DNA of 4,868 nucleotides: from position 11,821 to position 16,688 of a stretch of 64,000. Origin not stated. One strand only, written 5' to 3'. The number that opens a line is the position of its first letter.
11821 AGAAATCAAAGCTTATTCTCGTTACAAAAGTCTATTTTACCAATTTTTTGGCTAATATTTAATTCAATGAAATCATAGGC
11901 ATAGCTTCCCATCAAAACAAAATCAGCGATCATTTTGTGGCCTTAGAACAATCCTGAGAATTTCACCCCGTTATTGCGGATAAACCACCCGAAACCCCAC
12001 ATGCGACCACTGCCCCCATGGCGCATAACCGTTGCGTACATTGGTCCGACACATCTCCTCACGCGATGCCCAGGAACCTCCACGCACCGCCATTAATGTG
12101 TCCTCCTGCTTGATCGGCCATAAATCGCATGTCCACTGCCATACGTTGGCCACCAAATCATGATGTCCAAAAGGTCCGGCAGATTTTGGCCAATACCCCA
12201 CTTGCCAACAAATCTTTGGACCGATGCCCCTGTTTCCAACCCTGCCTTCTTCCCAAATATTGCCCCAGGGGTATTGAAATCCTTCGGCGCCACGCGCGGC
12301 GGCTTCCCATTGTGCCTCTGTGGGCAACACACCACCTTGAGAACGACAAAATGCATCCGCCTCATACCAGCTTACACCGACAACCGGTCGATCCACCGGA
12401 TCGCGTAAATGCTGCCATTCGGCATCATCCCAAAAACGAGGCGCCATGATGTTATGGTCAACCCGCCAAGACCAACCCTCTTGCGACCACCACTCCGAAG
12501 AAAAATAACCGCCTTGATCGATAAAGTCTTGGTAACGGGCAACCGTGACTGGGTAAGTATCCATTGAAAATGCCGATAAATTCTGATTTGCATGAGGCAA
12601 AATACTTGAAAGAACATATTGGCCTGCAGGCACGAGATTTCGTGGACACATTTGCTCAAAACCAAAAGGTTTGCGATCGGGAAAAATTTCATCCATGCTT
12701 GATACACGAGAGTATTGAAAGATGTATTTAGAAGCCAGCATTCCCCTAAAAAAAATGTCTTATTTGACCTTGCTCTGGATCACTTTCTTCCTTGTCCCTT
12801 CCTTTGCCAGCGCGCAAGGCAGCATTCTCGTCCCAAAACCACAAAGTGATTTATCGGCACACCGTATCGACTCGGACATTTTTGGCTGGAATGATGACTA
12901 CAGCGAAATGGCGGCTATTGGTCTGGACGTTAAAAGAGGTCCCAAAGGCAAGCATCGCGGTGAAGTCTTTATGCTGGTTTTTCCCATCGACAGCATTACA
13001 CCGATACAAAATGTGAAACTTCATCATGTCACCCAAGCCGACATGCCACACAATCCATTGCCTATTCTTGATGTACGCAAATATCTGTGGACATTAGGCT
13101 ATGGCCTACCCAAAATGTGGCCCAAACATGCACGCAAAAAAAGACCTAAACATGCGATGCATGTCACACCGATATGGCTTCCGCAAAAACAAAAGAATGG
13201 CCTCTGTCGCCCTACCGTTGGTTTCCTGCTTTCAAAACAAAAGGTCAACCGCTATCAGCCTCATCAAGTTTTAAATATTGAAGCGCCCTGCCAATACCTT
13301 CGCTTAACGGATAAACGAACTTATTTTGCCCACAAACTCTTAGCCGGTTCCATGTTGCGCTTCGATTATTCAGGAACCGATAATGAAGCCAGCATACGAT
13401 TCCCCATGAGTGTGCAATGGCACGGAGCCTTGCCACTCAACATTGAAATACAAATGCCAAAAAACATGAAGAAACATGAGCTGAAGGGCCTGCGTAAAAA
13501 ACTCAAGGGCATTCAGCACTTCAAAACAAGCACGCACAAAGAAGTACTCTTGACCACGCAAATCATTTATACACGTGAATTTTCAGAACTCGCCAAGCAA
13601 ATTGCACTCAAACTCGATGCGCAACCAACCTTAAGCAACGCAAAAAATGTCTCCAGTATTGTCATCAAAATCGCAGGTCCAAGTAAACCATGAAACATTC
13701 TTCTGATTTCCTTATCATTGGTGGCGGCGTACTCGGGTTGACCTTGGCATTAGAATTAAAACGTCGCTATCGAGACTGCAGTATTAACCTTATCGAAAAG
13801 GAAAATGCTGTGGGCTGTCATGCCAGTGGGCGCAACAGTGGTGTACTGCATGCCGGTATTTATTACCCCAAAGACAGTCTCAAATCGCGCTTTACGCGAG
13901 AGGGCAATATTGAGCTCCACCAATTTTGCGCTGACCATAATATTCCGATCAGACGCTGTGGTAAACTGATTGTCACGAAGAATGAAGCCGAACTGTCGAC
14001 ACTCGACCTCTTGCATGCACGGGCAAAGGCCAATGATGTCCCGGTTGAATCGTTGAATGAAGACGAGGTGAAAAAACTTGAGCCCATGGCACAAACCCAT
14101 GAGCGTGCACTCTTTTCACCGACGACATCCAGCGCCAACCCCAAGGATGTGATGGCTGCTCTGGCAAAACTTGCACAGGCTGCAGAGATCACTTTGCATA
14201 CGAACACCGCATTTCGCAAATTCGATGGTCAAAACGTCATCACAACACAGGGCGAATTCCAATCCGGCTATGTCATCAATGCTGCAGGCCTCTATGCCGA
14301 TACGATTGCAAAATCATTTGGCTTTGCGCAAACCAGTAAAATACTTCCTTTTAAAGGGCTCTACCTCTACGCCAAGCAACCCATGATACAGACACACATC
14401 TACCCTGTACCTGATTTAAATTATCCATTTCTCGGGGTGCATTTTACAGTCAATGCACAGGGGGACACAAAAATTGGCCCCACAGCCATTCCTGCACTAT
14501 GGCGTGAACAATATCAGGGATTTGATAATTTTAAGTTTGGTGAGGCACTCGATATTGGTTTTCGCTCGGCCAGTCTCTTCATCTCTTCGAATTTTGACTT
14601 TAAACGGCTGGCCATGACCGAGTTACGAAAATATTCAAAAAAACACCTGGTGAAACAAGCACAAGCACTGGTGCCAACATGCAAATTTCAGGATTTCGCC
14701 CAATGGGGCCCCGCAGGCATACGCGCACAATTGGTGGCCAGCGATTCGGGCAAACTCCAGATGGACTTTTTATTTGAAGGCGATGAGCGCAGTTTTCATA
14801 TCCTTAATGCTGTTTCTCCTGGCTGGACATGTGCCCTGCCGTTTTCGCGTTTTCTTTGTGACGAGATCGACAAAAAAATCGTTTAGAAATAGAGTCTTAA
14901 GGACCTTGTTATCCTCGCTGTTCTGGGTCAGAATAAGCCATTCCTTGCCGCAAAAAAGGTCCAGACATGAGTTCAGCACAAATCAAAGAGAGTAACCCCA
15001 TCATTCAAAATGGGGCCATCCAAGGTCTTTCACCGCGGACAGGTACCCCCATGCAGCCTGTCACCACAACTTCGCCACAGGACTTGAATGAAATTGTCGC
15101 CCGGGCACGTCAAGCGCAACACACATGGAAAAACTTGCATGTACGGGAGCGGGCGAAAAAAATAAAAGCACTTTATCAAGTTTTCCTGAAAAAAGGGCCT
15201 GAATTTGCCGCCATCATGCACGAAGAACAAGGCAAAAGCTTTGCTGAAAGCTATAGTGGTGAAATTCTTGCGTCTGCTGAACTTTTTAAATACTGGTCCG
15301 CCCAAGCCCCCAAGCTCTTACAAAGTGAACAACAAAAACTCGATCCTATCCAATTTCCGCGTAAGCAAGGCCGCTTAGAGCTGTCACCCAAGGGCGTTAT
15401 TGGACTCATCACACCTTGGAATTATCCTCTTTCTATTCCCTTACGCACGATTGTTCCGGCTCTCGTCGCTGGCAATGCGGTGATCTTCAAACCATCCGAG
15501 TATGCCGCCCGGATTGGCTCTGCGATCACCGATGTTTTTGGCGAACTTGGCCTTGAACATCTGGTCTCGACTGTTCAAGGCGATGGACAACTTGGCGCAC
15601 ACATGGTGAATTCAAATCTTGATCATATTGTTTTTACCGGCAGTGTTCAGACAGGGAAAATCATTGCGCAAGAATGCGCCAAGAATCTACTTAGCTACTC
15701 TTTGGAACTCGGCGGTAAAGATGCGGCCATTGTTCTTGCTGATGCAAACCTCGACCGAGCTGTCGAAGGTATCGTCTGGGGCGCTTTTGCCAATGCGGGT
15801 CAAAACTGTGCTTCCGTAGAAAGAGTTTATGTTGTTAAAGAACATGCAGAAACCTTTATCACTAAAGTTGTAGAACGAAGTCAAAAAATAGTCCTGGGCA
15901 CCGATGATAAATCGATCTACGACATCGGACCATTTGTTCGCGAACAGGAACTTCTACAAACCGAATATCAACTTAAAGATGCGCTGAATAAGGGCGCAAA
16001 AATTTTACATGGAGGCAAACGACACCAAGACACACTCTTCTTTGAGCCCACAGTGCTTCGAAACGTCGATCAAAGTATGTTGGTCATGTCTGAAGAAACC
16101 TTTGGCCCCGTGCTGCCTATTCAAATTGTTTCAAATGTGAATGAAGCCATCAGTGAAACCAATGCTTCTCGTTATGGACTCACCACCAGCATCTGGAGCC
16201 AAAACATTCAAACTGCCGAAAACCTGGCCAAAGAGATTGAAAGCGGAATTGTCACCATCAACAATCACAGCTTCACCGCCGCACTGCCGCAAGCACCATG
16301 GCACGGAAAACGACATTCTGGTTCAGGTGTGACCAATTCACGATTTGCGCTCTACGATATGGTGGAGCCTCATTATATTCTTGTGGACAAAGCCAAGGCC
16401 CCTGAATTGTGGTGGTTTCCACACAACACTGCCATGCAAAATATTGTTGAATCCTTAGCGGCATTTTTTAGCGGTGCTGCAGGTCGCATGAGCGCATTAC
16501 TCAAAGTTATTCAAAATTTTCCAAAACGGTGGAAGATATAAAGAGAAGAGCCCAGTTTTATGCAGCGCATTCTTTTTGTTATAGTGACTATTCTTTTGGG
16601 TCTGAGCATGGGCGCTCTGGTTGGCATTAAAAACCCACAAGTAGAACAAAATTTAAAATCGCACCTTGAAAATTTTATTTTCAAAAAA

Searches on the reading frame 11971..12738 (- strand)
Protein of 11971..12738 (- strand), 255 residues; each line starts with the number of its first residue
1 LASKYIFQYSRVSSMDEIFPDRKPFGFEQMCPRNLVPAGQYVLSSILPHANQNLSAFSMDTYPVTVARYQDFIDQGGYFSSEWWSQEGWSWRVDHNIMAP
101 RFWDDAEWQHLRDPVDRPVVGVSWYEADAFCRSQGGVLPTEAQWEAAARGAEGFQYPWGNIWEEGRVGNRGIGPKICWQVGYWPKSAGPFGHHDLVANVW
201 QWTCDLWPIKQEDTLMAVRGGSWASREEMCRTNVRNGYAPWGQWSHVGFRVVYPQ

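Call 89: search_protein_families(library=pfam, proteins=[window:11971-12738:-], max_evalue=0.0001)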
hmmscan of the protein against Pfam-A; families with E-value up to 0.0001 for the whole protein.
window:11971-12738:- (255 aa): 1 family
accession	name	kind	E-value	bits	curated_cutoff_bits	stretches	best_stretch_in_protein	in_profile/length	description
PF03781.23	FGE-sulfatase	-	3.5e-35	122.3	23.3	1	48-252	28-254/255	Sulfatase-modifying factor enzyme 1-like domain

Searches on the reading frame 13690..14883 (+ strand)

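Call 61: search_protein_families(library=pfam, proteins=[window:13690-14883:+], max_evalue=0.0001)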
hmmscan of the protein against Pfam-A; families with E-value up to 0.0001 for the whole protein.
window:13690-14883:+ (398 aa): 2 families
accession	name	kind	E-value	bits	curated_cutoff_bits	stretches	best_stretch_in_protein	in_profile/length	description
PF01266.30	DAO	-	3.8e-54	185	27.9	1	6-388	1-349/353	FAD dependent oxidoreductase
PF13450.12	NAD_binding_8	-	1.6e-05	25.5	21.9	1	9-48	1-38/68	NAD(P)-binding Rossmann-like domain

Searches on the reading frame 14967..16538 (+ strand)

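Call 61: search_protein_families(library=pfam, proteins=[window:14967-16538:+], max_evalue=0.0001)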
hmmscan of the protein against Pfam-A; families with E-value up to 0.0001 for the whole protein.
window:14967-16538:+ (524 aa): 2 families
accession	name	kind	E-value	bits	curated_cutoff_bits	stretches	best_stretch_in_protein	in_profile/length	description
PF00171.27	Aldedh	-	6.8e-121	404.5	23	1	17-468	8-458/461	Aldehyde dehydrogenase family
PF05893.19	LuxC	-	1.5e-05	24.5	21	1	131-293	78-244/401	Acyl-CoA reductase (LuxC)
